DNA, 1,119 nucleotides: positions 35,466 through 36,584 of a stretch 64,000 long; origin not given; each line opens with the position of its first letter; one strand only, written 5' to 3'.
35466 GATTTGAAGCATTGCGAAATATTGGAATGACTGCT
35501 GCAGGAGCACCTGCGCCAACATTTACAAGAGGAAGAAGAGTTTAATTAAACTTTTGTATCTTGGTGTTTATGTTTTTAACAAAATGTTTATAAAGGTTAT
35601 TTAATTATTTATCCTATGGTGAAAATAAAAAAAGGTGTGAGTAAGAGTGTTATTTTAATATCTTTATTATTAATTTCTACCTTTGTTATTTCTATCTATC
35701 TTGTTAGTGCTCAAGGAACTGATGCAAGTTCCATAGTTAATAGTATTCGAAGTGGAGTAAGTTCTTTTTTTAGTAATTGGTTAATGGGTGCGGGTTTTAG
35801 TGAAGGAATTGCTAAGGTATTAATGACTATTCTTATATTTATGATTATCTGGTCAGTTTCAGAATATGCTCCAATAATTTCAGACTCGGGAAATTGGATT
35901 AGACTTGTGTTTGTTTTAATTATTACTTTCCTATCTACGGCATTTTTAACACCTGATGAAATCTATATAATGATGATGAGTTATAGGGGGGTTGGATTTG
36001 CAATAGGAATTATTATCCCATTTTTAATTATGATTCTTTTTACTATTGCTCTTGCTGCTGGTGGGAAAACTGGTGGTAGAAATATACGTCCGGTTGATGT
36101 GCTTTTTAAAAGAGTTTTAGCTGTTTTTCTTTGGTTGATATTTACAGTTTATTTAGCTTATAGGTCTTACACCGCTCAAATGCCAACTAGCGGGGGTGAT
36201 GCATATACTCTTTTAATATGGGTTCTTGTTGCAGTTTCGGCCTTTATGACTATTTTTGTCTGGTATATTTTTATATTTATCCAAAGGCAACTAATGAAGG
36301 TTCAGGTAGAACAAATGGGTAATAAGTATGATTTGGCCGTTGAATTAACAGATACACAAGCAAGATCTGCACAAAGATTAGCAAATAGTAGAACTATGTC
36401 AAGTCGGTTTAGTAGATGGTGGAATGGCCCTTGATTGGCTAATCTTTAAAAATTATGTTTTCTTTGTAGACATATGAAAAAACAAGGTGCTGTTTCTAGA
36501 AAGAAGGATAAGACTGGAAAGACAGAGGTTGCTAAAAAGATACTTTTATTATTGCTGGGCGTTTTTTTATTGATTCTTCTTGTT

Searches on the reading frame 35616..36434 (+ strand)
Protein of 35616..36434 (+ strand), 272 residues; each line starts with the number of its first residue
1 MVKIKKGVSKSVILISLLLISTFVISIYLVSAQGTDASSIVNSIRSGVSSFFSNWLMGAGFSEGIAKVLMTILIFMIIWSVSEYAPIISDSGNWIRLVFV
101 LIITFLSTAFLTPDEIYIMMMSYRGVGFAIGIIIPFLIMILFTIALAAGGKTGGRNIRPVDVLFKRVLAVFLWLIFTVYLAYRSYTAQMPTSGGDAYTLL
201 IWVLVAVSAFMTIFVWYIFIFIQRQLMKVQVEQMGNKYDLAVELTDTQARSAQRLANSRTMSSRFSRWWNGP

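Call 58: search_protein_families(library=pfam, max_evalue=1, proteins=[window:35616-36434:+])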
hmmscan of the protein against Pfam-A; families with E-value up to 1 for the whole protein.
window:35616-36434:+ (272 aa): 2 families
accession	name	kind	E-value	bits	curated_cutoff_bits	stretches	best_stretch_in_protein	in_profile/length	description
PF07331.16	TctB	-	0.55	10.8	29.1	0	23-181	8-133/137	Tripartite tricarboxylate transporter TctB family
PF24151.2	ArlX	-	0.56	10.1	28.7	1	201-252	2-53/229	ArlX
